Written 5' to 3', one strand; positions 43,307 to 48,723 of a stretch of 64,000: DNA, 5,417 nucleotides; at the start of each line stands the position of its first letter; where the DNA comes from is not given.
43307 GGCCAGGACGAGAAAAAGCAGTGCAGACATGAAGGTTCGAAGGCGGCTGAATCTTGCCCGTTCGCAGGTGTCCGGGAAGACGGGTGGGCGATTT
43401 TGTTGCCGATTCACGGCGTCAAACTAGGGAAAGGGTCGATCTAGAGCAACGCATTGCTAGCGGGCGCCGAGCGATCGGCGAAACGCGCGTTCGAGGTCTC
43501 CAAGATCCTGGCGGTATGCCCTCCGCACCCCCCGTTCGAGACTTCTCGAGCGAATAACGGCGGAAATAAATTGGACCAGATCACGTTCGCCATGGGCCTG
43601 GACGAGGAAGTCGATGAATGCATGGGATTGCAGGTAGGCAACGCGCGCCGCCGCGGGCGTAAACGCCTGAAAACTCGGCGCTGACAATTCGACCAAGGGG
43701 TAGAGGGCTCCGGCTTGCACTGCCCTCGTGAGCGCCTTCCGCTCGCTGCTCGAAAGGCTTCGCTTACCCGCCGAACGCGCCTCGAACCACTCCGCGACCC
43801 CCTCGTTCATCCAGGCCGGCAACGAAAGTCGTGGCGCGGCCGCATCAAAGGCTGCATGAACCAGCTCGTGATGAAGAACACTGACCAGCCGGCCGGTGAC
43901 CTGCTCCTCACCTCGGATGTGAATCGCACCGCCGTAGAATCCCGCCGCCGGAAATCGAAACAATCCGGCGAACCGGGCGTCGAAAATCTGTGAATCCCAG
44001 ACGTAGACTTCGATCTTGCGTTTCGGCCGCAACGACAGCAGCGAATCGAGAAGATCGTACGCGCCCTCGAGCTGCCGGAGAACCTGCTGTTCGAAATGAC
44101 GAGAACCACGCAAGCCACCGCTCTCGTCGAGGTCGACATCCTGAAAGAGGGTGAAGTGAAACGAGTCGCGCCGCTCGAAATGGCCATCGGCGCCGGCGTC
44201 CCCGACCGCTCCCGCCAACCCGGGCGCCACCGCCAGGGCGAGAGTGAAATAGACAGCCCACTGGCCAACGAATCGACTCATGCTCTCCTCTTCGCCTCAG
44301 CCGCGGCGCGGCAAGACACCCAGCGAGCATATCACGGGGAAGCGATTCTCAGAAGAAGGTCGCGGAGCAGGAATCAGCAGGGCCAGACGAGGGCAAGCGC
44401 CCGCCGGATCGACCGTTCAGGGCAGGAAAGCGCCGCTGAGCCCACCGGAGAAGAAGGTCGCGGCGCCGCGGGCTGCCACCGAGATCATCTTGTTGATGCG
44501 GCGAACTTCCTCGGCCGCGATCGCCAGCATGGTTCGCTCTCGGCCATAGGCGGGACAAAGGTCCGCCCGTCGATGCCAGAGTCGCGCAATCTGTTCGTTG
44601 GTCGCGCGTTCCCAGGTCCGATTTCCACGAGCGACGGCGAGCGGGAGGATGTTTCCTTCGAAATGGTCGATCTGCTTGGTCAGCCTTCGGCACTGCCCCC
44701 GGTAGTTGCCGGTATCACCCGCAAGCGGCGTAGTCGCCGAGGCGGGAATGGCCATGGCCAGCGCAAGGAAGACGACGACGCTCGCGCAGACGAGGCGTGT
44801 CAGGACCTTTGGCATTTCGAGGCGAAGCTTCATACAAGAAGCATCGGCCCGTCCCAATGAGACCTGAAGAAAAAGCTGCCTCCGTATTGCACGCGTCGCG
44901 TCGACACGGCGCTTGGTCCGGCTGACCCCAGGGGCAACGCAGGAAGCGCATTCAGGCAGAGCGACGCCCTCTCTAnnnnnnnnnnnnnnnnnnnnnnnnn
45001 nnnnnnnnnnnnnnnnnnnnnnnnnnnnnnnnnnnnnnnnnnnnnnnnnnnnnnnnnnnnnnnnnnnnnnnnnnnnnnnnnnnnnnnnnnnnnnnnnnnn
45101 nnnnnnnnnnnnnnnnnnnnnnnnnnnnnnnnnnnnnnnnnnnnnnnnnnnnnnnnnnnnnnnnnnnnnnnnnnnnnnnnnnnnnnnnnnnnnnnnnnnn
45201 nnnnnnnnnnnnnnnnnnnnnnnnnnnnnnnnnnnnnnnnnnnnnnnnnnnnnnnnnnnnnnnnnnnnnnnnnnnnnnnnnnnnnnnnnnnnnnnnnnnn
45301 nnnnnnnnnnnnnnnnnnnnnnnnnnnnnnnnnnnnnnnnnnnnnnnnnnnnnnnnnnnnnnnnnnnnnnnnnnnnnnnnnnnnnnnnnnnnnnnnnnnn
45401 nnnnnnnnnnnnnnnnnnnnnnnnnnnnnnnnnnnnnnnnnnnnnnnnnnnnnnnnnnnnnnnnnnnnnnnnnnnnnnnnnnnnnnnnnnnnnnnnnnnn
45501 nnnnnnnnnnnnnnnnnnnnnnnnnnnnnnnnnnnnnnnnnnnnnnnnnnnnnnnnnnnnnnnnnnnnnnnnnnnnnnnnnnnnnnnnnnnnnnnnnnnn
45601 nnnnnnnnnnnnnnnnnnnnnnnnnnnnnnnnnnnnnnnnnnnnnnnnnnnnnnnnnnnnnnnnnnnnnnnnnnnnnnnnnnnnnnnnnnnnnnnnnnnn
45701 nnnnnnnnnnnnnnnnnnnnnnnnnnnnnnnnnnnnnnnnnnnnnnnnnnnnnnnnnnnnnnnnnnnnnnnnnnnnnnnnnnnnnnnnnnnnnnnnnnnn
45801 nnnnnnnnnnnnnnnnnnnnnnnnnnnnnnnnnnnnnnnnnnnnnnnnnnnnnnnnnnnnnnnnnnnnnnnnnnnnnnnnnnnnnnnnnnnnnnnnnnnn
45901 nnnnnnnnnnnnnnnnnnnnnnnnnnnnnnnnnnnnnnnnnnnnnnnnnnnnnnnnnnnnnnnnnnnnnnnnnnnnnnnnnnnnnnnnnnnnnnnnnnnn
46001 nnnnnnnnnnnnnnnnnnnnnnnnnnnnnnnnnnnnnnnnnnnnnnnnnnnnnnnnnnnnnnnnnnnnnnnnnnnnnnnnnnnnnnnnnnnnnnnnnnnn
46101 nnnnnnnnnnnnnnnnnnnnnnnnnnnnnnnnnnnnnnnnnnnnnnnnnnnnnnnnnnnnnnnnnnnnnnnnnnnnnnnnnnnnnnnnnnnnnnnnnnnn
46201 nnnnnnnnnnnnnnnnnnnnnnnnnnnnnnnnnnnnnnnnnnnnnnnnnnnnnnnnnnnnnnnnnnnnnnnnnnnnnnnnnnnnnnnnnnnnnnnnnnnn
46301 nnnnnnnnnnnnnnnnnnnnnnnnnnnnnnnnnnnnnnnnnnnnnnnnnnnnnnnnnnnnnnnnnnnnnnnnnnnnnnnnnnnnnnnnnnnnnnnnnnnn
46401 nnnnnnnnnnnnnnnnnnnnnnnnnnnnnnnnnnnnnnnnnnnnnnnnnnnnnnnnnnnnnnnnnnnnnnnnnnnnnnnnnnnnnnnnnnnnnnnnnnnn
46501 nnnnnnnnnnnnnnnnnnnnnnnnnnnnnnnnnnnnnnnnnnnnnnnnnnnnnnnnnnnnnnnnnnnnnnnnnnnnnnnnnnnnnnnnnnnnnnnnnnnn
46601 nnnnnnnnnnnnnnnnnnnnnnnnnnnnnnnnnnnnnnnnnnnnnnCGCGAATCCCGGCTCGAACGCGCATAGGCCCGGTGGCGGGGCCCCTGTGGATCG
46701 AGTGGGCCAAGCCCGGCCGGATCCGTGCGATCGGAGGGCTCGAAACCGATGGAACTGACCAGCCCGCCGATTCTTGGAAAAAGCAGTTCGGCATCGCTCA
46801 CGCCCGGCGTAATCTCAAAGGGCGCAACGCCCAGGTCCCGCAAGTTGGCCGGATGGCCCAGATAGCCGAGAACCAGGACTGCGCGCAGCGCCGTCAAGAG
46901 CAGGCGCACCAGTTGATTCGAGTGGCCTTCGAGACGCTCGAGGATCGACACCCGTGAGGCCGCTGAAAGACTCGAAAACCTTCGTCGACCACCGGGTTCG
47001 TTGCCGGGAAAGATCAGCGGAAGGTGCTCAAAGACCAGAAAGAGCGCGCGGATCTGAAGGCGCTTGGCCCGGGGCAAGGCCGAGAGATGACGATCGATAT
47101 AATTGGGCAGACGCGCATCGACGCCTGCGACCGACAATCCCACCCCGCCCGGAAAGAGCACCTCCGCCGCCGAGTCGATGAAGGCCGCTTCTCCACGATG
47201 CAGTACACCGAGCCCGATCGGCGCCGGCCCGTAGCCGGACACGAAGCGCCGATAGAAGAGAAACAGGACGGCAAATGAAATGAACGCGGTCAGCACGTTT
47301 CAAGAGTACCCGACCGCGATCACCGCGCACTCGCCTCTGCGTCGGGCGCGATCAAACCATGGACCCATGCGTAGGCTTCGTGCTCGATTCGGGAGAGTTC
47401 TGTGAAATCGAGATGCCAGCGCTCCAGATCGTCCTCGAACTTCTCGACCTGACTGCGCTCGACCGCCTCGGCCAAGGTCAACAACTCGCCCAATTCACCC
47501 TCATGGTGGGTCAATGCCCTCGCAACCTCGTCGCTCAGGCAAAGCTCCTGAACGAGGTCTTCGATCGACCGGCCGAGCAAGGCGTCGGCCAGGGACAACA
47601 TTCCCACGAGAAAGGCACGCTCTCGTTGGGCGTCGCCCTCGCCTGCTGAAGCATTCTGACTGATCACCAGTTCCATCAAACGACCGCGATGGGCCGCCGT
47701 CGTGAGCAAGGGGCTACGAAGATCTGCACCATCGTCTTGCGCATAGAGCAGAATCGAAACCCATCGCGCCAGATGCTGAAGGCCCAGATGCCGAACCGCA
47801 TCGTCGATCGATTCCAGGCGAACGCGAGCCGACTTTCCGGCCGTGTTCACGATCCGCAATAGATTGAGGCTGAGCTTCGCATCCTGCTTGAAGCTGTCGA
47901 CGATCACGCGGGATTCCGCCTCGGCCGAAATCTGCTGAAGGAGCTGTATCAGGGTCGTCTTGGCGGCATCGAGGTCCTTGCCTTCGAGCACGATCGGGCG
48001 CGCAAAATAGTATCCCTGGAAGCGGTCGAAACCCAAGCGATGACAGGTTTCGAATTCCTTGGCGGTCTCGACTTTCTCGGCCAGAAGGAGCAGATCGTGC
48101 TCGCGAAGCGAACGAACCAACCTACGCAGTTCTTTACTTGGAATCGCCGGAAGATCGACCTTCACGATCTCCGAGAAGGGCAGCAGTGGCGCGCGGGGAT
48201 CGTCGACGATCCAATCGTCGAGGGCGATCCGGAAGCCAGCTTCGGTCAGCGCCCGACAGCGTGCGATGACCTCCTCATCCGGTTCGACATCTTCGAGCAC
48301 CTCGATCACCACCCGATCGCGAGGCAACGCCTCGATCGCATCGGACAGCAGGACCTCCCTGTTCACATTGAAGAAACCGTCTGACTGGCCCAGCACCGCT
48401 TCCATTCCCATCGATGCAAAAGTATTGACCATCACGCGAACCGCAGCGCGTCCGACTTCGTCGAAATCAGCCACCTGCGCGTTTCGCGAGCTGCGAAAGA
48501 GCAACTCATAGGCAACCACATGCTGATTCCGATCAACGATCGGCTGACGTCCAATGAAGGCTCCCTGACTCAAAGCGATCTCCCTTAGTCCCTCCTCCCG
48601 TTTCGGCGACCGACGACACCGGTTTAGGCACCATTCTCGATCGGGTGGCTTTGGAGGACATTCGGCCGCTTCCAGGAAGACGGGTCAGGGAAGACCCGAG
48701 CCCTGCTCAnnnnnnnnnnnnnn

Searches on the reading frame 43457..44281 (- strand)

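Call 80: search_protein_families(library=pfam, proteins=[window:43457-44281:-], max_evalue=0.0001)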
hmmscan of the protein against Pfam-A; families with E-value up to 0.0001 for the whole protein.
window:43457-44281:- (274 aa): 1 family
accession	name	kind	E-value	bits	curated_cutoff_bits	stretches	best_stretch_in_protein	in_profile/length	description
PF13485.12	Peptidase_MA_2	-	2.9e-11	44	32.4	1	96-271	34-199/201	Peptidase MA superfamily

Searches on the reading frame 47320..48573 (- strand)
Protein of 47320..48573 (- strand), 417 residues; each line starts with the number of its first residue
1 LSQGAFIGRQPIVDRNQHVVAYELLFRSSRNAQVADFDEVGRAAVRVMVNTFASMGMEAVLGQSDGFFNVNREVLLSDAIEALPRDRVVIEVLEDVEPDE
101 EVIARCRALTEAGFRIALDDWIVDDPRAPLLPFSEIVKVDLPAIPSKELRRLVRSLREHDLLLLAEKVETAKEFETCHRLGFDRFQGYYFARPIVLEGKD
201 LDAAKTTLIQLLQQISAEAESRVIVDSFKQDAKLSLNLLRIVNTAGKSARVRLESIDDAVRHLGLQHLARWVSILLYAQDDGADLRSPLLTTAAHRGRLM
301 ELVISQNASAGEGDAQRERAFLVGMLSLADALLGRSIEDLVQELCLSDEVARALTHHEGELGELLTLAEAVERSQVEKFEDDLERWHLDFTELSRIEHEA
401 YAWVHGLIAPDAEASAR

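Call 4: search_protein_families(library=pfam, proteins=[window:47320-48573:-], max_evalue=0.01)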
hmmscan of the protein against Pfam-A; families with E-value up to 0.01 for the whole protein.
window:47320-48573:- (417 aa): 2 families
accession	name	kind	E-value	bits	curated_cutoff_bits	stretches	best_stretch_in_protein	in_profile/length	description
PF00563.25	EAL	-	1.8e-14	54.1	31.3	1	76-193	105-236/236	EAL domain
PF08668.18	HDOD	-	3.5e-07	30.4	22.9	1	217-345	18-147/196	HDOD domain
